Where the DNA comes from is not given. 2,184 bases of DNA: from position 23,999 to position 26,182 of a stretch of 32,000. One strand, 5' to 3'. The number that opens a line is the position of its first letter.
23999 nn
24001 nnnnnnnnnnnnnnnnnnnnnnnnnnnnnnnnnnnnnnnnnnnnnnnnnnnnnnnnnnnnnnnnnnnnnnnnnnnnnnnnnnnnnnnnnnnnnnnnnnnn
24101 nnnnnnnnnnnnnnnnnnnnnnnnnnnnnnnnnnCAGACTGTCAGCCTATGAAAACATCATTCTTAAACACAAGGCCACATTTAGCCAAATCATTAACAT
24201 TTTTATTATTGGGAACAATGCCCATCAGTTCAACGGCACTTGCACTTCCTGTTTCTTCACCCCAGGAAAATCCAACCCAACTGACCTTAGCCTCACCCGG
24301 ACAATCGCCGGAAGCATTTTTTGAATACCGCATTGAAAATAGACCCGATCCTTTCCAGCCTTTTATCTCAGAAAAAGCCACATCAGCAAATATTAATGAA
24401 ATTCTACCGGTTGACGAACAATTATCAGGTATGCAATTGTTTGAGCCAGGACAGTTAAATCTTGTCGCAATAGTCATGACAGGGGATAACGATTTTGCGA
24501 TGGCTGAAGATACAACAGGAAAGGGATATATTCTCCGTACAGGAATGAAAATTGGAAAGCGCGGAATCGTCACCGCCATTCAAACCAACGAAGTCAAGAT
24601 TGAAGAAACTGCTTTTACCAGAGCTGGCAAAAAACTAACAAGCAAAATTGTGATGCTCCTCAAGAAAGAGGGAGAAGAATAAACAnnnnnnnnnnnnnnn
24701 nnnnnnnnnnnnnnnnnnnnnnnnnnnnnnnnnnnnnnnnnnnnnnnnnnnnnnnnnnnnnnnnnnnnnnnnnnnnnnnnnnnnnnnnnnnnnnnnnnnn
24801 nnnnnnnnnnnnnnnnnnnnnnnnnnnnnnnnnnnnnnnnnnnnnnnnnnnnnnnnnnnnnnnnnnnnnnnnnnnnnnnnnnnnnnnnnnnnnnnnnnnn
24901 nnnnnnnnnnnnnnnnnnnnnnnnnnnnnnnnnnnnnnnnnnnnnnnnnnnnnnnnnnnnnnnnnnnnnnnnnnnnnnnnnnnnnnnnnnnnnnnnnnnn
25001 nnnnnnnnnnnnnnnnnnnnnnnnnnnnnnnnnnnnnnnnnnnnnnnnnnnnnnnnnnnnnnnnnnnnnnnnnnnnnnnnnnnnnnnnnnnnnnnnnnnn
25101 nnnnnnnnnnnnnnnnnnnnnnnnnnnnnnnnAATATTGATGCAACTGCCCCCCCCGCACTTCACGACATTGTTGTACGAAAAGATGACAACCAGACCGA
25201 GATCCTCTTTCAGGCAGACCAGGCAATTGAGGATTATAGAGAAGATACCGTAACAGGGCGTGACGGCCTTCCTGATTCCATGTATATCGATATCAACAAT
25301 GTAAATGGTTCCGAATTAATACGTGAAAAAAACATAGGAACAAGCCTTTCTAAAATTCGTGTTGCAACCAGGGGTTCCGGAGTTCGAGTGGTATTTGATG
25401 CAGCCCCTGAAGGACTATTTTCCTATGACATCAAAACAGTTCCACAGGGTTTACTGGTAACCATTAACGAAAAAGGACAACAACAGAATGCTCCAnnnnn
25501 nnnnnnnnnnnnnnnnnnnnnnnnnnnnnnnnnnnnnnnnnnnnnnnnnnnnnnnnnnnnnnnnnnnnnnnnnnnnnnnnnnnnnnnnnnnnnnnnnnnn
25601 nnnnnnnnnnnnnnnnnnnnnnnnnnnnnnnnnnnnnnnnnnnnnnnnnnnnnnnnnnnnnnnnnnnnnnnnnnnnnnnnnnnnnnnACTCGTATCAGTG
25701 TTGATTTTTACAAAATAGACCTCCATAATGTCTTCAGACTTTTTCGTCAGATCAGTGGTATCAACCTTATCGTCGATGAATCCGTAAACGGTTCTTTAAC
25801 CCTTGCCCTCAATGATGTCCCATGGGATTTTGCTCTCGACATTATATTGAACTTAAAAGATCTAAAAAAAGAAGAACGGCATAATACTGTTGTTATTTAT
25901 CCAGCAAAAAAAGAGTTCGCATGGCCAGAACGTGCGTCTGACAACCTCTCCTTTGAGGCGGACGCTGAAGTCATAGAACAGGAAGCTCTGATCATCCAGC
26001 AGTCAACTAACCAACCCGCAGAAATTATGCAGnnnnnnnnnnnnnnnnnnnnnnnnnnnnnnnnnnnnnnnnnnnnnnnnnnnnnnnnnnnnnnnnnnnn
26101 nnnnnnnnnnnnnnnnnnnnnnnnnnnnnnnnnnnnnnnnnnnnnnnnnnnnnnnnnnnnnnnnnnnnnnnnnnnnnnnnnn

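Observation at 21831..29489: pilMNOP operon ends in a three-gene outer-membrane module instead of a single pilQ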

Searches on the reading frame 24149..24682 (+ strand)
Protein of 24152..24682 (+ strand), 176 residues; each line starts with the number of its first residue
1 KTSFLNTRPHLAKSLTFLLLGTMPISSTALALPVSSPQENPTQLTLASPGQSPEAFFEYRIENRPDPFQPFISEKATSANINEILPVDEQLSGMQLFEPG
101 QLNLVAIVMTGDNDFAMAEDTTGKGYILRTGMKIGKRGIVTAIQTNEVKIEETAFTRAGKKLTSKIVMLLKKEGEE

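Call 3: search_protein_families(library=pfam, proteins=[window:24152-24682:+], max_evalue=0.1)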
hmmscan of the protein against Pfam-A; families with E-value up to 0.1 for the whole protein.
window:24152-24682:+ (176 aa): 1 family
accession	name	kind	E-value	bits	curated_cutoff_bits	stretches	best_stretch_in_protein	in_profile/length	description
PF04351.19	PilP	-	1.6e-05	25.3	25.6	1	49-159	21-135/146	Pilus assembly protein, PilP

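Call 4: search_protein_families(library=ncbifam, proteins=[window:24152-24682:+], max_evalue=0.1)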
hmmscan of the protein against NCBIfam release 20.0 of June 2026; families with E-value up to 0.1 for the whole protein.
window:24152-24682:+ (176 aa): 1 family
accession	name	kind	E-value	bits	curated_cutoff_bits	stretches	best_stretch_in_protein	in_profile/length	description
NF041515.1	GspC_delta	equivalog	0.043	13.6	150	1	99-153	100-155/311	type II secretion system protein GspC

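Call 62: search_solved_structures(query=A4, max_evalue=1, show_alignments=1)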
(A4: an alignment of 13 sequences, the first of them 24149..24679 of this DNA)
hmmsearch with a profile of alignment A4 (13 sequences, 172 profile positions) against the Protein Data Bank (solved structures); distinct sequences matched with E-value up to 1: 1.
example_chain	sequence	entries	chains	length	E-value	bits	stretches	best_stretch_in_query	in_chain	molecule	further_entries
3jc8_Pa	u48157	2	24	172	3.4e-13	52.5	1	31-167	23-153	PilP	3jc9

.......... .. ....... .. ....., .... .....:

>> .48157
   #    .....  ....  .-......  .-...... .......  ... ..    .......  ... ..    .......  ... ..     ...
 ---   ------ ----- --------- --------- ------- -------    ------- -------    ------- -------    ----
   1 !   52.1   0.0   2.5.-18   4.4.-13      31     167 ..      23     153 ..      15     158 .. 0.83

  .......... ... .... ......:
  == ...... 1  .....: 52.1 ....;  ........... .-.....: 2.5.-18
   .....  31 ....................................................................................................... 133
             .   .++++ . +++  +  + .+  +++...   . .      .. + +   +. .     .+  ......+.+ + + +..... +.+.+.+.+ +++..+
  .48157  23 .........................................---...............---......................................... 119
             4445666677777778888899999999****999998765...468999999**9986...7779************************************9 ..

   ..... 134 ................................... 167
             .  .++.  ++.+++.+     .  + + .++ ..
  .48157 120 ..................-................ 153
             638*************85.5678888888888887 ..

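Call 63: search_protein_families(library=pfam, alignment_id=A4, max_evalue=0.1)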
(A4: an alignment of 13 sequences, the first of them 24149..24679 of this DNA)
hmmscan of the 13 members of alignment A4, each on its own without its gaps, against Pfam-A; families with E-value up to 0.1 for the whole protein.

A. member 1, window:24149-24679:+ (177 aa): 1 family
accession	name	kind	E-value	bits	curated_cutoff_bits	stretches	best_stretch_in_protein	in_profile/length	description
PF04351.19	PilP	-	1.6e-05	25.3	25.6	1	50-160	21-135/146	Pilus assembly protein, PilP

B. families by the number of members that match (of 13 scanned): 3 families
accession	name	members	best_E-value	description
PF04351.19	PilP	13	5.4e-10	Pilus assembly protein, PilP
PF11356.14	T2SSC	3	0.0069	Type II secretion system protein C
PF14651.12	Lipocalin_7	1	0.012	Lipocalin / cytosolic fatty-acid binding protein family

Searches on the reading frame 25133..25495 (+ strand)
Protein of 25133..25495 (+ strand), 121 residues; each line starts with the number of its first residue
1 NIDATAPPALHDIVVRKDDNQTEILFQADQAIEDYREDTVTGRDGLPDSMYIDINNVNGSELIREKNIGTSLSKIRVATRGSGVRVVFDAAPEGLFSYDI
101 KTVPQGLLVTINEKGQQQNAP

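Call 69: search_protein_families(library=pfam, proteins=[window:25133-25495:+], max_evalue=1)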
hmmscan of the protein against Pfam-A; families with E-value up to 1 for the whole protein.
window:25133-25495:+ (121 aa): 1 family
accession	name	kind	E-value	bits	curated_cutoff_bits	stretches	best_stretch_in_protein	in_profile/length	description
PF11741.13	AMIN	-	0.00029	21.3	20.5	1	12-92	1-80/101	AMIN domain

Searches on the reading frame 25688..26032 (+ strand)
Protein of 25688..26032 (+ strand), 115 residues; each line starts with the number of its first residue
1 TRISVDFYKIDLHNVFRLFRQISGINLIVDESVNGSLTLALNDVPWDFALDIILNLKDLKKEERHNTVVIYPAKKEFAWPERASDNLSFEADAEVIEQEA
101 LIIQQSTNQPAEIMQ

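Call 69: search_protein_families(library=pfam, proteins=[window:25688-26032:+], max_evalue=1)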
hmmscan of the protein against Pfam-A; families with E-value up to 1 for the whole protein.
window:25688-26032:+ (115 aa): 2 families
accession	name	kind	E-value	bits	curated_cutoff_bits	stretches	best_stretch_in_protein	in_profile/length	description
PF07660.19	STN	-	1.5e-07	31.5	28.4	1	25-73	1-52/52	Secretin and TonB N terminus short domain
PF21305.2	type_II_gspD_N0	-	0.0016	18.7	27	1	6-42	2-38/71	GspD-like, N0 domain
